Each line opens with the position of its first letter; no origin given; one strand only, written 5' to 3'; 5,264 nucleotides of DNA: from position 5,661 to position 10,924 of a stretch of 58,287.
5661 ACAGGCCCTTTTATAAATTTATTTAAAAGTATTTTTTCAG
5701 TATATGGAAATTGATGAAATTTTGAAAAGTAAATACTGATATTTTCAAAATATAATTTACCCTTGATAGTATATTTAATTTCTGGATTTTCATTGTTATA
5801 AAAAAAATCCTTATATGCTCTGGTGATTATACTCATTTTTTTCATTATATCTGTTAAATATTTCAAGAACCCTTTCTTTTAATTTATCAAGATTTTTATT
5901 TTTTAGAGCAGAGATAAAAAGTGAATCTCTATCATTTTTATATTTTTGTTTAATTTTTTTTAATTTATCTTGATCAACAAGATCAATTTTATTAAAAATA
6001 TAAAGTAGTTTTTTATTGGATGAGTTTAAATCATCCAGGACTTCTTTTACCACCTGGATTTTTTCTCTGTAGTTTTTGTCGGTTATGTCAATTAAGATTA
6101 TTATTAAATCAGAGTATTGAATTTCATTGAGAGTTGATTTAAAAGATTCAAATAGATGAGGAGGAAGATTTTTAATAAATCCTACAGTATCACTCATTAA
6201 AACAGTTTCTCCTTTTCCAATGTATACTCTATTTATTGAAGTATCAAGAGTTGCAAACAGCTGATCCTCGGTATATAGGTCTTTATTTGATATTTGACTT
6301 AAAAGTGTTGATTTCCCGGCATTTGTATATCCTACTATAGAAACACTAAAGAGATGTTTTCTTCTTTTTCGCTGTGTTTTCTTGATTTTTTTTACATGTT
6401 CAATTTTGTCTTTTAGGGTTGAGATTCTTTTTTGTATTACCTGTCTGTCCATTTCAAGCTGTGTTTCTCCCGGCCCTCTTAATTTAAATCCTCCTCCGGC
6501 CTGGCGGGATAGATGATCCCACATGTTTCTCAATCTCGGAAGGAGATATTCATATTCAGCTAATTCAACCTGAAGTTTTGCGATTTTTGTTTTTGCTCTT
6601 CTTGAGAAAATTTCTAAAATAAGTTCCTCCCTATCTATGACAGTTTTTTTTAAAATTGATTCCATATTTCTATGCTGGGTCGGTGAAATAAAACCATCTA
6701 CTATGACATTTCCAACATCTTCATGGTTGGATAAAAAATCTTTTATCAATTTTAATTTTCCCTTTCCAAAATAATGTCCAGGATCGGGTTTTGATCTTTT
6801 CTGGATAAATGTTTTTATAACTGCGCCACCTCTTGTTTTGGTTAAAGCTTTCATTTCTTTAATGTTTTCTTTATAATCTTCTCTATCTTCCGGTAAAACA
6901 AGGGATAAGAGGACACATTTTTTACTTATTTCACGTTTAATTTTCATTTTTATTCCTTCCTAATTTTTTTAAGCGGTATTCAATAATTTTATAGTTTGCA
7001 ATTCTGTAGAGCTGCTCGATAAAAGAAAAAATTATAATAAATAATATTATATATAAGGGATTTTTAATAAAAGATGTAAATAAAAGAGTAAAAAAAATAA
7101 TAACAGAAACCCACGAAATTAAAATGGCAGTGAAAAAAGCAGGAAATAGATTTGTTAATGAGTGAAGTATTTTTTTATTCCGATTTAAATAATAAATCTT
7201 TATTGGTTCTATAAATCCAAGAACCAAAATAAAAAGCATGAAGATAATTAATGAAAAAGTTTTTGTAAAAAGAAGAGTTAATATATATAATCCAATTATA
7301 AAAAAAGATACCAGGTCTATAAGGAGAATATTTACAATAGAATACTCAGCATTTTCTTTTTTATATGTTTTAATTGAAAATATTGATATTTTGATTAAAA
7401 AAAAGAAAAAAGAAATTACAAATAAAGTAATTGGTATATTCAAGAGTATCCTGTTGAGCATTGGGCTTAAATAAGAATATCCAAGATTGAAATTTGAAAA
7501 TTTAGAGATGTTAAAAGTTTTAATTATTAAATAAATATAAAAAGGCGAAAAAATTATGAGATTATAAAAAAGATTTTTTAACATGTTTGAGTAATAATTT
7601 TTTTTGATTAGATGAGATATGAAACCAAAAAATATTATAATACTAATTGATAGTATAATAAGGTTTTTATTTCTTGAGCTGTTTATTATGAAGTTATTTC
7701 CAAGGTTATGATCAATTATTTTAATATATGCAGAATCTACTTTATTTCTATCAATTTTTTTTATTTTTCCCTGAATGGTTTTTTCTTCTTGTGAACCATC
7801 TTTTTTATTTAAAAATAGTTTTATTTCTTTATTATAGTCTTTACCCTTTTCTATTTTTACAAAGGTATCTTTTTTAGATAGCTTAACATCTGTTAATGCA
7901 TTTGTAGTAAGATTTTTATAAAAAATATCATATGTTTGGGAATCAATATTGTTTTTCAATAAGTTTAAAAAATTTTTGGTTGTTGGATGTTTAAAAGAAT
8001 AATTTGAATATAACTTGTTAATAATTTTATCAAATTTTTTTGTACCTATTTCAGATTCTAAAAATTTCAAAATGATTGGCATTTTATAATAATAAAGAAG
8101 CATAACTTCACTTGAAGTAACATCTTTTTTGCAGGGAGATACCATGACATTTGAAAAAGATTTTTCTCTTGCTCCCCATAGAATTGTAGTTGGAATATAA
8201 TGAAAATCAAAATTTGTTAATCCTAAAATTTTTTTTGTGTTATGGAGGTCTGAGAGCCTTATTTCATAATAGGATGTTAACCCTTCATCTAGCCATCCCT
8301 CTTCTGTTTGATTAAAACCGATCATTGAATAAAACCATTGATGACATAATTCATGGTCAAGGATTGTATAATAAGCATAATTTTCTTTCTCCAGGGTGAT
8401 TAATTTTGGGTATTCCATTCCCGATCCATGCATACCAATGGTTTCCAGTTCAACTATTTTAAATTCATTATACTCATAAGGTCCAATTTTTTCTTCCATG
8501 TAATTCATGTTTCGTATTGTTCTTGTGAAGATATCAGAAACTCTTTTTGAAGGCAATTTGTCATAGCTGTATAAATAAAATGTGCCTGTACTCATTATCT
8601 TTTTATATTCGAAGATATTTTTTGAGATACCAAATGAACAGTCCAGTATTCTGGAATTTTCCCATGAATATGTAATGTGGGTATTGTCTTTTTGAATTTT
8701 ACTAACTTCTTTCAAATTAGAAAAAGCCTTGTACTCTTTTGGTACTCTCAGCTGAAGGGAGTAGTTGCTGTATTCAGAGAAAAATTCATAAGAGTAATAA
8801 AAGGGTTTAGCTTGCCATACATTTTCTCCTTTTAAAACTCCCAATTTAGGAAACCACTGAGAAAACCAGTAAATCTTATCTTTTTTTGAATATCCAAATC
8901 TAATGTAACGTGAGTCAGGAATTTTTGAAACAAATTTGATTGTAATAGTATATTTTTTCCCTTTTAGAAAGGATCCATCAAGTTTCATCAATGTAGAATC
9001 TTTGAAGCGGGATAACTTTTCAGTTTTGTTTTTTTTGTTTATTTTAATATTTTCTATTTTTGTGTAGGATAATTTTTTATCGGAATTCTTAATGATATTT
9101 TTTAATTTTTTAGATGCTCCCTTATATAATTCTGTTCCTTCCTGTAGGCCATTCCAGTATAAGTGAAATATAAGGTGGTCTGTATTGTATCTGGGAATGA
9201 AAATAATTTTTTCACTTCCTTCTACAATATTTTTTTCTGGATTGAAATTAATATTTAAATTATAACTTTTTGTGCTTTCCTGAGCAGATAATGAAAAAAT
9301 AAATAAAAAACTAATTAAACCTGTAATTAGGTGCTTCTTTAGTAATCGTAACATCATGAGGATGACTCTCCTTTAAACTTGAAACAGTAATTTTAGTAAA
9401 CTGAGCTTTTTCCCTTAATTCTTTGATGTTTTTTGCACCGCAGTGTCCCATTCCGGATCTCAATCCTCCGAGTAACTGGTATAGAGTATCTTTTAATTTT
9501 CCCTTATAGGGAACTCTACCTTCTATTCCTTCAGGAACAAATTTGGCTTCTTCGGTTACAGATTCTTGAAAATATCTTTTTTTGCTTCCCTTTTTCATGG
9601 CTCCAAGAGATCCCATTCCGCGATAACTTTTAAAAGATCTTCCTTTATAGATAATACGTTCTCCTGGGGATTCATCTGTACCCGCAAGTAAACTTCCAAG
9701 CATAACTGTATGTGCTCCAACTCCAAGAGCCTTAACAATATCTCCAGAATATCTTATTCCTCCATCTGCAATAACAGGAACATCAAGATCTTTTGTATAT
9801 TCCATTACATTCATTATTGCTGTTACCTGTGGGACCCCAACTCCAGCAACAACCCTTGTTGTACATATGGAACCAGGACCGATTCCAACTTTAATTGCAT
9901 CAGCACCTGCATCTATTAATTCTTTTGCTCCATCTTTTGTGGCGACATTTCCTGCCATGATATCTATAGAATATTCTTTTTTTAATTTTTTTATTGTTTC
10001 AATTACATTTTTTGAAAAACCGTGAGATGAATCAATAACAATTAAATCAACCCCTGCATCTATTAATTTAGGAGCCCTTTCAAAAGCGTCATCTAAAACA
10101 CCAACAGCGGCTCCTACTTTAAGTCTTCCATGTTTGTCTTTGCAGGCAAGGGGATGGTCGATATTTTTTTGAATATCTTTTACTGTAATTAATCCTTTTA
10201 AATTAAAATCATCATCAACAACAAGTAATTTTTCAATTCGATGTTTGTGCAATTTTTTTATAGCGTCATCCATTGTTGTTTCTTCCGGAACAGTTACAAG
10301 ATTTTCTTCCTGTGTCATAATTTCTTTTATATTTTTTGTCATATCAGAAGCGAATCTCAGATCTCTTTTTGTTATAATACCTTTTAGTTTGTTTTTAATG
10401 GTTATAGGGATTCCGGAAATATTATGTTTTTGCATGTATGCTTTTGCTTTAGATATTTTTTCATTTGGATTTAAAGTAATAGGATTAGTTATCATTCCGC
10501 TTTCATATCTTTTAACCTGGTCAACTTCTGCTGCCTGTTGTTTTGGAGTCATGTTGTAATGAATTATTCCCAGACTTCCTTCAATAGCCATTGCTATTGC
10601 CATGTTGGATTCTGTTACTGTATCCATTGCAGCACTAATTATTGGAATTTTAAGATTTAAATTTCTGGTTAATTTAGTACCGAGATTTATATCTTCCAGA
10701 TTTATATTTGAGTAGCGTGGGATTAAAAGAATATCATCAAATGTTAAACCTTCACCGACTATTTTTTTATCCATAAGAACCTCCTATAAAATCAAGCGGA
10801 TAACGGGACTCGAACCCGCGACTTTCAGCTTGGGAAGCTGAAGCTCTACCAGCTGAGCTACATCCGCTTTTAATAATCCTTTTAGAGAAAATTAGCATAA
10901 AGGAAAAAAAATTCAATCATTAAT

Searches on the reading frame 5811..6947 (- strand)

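Call 84: search_protein_families(library=pfam, proteins=[window:5811-6947:-], max_evalue=0.00001)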
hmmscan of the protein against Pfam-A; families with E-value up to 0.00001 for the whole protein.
window:5811-6947:- (378 aa): 5 families
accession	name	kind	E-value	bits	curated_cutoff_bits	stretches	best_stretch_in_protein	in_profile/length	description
PF16360.10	GTP-bdg_M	-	1.1e-29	103.2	29.5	1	117-196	1-79/79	GTP-binding GTPase Middle Region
PF13167.11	GTP-bdg_N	-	4.1e-25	88.6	25.4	1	27-114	2-88/89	GTP-binding GTPase N-terminal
PF01926.29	MMR_HSR1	-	7.7e-18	65.1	21.9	1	202-320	2-113/113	50S ribosome-binding GTPase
PF16897.10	MMR_HSR1_Xtn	-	6.8e-08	32.9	35.2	1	308-362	52-102/106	C-terminal region of MMR_HSR1 domain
PF00009.33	GTP_EFTU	-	9e-07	29.1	26.5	0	276-364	90-186/188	Elongation factor Tu GTP binding domain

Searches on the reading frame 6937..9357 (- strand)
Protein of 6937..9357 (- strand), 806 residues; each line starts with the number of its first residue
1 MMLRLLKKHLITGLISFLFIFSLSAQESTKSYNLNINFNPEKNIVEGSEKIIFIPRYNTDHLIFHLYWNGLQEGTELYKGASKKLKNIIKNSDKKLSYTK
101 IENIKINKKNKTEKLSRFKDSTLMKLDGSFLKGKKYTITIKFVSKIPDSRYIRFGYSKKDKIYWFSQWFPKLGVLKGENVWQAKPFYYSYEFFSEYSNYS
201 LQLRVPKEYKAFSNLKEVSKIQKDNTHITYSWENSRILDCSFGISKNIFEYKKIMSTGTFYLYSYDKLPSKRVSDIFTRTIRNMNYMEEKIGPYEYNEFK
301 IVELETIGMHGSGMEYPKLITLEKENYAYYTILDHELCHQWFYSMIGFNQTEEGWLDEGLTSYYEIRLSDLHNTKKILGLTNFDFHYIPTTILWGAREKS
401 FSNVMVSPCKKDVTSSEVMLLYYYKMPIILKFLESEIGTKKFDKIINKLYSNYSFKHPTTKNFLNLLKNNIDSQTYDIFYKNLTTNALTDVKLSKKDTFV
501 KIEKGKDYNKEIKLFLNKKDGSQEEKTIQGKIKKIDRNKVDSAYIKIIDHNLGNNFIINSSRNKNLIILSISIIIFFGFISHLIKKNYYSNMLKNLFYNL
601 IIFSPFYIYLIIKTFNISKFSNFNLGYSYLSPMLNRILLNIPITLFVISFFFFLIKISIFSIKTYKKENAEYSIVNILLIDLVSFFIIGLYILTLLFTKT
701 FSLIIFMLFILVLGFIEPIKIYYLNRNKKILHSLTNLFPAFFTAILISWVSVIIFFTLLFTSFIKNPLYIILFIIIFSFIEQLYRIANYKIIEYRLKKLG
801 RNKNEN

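Call 84: search_protein_families(library=pfam, proteins=[window:6937-9357:-], max_evalue=0.00001)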
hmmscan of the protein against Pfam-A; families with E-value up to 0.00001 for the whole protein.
window:6937-9357:- (806 aa): 1 family
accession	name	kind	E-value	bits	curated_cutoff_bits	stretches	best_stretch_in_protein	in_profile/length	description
PF01433.26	Peptidase_M1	-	2.7e-12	47.2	27.7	1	280-473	6-209/218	Peptidase family M1 domain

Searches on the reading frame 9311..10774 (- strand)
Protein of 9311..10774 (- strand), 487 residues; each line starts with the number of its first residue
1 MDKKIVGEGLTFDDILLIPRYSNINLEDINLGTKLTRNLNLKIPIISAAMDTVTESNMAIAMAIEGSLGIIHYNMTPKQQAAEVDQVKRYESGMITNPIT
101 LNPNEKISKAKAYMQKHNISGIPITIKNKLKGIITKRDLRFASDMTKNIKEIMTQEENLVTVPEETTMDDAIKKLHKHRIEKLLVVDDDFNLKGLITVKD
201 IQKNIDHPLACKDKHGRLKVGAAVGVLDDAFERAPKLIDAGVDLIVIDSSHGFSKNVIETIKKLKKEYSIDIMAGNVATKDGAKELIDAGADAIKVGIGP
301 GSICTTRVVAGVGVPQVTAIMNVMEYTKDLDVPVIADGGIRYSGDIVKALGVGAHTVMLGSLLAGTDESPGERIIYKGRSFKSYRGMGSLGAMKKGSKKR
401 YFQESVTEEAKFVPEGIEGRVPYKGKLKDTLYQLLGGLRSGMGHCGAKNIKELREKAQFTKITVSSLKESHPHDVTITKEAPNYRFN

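Call 84: search_protein_families(library=pfam, proteins=[window:9311-10774:-], max_evalue=0.00001)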
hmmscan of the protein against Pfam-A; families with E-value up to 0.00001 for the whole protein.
window:9311-10774:- (487 aa): 4 families
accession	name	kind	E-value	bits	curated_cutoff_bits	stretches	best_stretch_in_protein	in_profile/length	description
PF00478.31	IMPDH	-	5.1e-163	542.4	25.6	1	9-473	1-345/345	IMP dehydrogenase / GMP reductase domain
PF00571.33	CBS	-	2.6e-25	88.9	24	2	149-205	1-55/57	CBS domain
PF03060.21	NMO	-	2.2e-13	50.7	28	1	252-408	120-269/331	Nitronate monooxygenase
PF01070.24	FMN_dh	-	2.1e-09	37.3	24.9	1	258-361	207-303/350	FMN-dependent dehydrogenase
